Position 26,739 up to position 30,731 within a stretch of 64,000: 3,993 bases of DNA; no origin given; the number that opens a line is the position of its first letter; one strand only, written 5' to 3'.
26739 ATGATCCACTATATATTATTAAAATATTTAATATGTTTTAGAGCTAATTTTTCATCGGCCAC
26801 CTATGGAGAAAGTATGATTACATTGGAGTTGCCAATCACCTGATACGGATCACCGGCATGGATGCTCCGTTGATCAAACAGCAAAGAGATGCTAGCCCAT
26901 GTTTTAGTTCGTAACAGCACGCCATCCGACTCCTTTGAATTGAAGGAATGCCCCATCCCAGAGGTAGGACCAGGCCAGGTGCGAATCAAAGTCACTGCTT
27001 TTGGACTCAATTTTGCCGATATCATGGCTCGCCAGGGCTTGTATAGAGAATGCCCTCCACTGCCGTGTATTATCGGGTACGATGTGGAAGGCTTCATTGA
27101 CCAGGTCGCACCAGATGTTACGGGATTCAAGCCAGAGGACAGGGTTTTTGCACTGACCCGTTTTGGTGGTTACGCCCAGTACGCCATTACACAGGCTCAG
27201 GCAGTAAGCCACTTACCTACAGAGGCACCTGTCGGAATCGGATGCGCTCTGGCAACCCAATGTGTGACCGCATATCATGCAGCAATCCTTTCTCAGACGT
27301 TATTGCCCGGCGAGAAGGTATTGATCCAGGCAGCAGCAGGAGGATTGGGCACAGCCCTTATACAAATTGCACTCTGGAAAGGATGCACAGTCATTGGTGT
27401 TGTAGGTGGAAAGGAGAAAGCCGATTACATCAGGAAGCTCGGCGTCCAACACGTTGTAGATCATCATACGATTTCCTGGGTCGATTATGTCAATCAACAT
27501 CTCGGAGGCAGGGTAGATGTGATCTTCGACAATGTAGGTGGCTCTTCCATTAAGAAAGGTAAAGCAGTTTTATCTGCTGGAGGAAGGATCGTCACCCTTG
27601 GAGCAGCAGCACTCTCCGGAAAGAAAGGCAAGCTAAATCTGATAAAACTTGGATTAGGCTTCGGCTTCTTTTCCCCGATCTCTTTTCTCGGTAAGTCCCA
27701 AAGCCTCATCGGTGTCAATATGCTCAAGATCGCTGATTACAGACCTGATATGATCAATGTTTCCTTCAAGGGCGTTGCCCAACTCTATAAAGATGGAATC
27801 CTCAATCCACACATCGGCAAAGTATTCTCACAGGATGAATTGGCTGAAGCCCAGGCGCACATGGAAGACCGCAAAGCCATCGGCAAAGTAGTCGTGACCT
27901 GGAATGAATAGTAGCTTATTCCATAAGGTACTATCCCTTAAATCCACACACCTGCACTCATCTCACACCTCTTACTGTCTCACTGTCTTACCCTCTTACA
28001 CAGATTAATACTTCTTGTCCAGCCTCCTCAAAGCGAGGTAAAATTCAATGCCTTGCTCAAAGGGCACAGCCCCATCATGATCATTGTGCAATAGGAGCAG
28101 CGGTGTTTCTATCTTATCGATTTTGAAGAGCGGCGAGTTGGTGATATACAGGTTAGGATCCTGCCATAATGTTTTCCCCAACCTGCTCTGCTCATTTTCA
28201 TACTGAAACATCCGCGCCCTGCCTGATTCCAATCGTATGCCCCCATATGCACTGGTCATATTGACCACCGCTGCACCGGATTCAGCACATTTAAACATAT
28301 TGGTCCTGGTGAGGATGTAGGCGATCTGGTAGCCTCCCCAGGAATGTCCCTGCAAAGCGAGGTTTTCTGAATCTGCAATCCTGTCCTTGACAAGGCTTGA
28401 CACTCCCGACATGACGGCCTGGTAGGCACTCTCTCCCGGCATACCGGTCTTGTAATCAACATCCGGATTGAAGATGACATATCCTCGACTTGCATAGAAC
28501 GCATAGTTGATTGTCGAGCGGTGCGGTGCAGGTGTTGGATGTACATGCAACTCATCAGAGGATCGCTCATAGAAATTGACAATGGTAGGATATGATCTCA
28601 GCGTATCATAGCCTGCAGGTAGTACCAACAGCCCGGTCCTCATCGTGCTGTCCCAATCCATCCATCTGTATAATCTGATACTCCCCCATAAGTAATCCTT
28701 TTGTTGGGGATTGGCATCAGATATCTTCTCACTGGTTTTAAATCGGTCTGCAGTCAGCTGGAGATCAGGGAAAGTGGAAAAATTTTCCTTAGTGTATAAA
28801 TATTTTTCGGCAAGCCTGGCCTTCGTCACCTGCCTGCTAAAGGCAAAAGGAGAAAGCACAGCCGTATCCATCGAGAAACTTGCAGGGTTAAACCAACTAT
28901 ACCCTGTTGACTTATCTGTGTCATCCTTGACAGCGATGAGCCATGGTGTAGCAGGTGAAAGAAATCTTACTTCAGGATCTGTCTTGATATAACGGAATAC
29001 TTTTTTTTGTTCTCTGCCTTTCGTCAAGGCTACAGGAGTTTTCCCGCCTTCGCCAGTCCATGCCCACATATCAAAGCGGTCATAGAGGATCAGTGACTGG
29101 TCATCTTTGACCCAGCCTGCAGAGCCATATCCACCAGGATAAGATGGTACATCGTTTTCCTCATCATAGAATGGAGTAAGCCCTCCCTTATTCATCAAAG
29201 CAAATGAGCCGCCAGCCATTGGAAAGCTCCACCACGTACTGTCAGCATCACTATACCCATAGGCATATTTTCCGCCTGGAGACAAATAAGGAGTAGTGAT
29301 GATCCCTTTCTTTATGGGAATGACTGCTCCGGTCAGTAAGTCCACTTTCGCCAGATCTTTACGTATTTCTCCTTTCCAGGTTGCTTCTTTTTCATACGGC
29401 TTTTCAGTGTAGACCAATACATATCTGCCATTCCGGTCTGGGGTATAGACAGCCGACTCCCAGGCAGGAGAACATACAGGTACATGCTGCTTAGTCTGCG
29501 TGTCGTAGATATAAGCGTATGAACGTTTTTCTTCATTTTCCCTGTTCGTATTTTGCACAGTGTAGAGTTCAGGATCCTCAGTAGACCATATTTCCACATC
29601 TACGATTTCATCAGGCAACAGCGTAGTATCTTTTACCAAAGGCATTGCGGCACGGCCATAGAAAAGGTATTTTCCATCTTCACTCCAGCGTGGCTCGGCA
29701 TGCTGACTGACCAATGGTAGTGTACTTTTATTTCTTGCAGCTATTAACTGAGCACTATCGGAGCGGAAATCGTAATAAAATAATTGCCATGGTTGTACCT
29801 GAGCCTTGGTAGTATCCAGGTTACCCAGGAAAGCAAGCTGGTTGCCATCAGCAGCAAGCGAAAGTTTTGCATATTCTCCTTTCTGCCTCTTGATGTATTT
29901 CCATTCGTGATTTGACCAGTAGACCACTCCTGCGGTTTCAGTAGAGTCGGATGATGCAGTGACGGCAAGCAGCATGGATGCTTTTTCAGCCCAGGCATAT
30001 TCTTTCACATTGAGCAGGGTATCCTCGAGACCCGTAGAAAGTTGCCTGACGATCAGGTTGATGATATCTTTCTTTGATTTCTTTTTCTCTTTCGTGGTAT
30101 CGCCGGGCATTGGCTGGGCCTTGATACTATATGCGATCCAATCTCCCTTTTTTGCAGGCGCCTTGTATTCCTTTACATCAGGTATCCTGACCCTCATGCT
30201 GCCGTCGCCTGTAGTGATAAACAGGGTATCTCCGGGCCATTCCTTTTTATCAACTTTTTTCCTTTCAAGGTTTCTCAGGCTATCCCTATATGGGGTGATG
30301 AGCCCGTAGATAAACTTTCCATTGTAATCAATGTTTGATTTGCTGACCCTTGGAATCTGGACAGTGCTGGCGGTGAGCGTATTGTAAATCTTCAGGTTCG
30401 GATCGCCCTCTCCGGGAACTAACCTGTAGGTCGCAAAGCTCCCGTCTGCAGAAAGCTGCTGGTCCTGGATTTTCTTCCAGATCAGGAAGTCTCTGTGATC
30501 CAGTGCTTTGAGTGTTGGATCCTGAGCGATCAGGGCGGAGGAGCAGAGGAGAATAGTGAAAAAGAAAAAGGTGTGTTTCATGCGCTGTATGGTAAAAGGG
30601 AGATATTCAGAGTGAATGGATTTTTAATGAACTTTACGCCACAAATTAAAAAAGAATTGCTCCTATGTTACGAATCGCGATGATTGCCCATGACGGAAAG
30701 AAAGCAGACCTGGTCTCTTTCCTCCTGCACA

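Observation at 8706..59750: A mosaic of short tandem repeats (7-, 8-, 9-, 15-, 16-mers) fills at least eleven intergenic regions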

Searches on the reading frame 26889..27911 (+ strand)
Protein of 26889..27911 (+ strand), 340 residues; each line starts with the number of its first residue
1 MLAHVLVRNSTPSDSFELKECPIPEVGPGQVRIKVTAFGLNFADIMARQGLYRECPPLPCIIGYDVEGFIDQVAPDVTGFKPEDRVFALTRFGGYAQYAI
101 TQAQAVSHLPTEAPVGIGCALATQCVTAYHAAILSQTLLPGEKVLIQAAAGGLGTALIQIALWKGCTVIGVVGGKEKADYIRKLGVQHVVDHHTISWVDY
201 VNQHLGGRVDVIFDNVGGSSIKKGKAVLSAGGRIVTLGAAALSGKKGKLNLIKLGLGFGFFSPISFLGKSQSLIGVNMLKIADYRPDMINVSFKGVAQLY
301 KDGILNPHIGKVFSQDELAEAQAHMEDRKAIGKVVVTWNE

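Call 17: search_protein_families(library=ncbifam, proteins=[window:26889-27911:+])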
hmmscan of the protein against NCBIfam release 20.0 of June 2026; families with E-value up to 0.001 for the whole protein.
window:26889-27911:+ (340 aa): 22 families
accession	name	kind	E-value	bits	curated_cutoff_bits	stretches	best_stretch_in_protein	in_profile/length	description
TIGR02824.1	quinone_pig3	subfamily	2.3e-58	197.7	296.8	1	5-337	4-324/325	putative NAD(P)H quinone oxidoreductase, PIG3 family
NF010344.0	PRK13771.1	subfamily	8e-32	110.5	349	2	93-337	116-332/334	putative alcohol dehydrogenase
NF041183.1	Pks2_ls1_myc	equivalog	3.6e-30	103.7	2400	1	10-260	1414-1664/2086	sulfolipid-1 biosynthesis phthioceranic/hydroxyphthioceranic acid synthase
NF041172.1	AcrlCoa_red_Thmprot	equivalog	1.4e-29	103.1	500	2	93-337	116-333/334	acryloyl-CoA reductase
NF008024.0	PRK10754.1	subfamily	2.1e-25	89.5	348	1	14-246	14-245/327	NADPH:quinone reductase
TIGR01751.1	crot-CoA-red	equivalog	1.7e-24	86.3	378.55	2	80-200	126-249/398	crotonyl-CoA carboxylase/reductase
TIGR02817.1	adh_fam_1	subfamily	3.1e-22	79.4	284.05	1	20-193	21-202/336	zinc-binding alcohol dehydrogenase family protein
TIGR02823.1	oxido_YhdH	subfamily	1.2e-21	76.9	297.25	1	7-241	5-245/324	acrylyl-CoA reductase family protein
NF058644.1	CurcmRedCuraProt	equivalog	2.4e-20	72.9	440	1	13-238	15-240/336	NADPH-dependent curcumin/dihydrocurcumin reductase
TIGR02825.1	B4_12hDH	equivalog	2e-18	66.9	579.85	1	92-249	87-250/327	leukotriene B4 12-hydroxydehydrogenase/15-oxo-prostaglandin 13-reductase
TIGR03989.1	Rxyl_3153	subfamily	1.1e-15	57.8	440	2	86-256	132-305/370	NDMA-dependent alcohol dehydrogenase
NF051456.1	acrylyl_AcuI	equivalog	1.2e-14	53.8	440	1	5-240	4-244/325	acrylyl-CoA reductase (NADPH)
NF006940.0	PRK09422.1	equivalog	1.7e-11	43.7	344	1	93-254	115-273/338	alcohol dehydrogenase AdhP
TIGR03451.1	mycoS_dep_FDH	equivalog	1.7e-11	43.5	512.9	2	14-87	12-83/358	S-(hydroxymethyl)mycothiol dehydrogenase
NF003808.0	PRK05396.1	equivalog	3.7e-11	42.5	380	1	91-239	117-264/341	L-threonine 3-dehydrogenase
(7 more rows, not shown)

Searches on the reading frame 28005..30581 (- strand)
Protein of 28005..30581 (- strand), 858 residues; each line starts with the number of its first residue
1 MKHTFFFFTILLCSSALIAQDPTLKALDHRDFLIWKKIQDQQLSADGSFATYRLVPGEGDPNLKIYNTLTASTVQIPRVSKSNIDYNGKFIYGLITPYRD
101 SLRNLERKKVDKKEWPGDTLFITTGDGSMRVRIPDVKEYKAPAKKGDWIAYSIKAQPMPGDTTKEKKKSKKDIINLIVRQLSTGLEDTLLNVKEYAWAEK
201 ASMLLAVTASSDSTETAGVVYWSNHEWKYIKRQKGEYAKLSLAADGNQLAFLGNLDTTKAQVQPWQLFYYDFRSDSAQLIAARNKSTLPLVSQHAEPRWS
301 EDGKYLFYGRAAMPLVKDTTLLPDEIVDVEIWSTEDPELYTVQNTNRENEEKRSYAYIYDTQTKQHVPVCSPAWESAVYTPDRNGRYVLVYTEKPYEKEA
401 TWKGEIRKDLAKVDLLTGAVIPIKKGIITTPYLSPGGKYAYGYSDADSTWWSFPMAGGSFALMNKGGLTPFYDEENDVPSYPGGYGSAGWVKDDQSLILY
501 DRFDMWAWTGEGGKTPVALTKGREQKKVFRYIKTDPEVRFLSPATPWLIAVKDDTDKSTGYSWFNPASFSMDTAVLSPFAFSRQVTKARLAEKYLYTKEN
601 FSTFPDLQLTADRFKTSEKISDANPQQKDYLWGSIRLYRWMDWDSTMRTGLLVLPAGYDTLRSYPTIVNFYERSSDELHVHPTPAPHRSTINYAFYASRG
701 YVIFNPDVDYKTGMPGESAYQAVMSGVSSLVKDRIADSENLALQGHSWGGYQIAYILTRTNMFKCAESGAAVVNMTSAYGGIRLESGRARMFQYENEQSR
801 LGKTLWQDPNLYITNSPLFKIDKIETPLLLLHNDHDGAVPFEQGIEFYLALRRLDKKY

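Call 17: search_protein_families(library=ncbifam, proteins=[window:28005-30581:-])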
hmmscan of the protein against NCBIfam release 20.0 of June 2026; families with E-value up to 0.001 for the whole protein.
window:28005-30581:- (858 aa): 2 families
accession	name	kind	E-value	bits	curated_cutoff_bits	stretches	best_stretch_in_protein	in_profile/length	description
NF033523.0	lasso_peptidase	equivalog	6e-15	55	400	1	717-853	472-599/638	Atxe2 family lasso peptide isopeptidase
NF053518.1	DipepPtdsDpp5Prph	equivalog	1.7e-09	36.8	900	1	598-848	358-611/655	dipeptidyl-peptidase Dpp5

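Call 43: find_related_loci(query=window:28005-30581:-, collection=metagenome_contigs, flank=10000)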
Query window:28005-30581:- (858 aa) in metagenome_contigs; peptide patterns used: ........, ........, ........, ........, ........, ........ (x = any residue, [..] = any of these).
11 stretches matched a pattern; 2 encode a relative of the query (tblastn E <= 1e-3); 2 distinct loci.
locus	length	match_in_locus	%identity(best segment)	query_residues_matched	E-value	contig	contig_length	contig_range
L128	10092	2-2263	96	103-856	0e+0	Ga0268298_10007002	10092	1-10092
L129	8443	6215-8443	92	1-743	0e+0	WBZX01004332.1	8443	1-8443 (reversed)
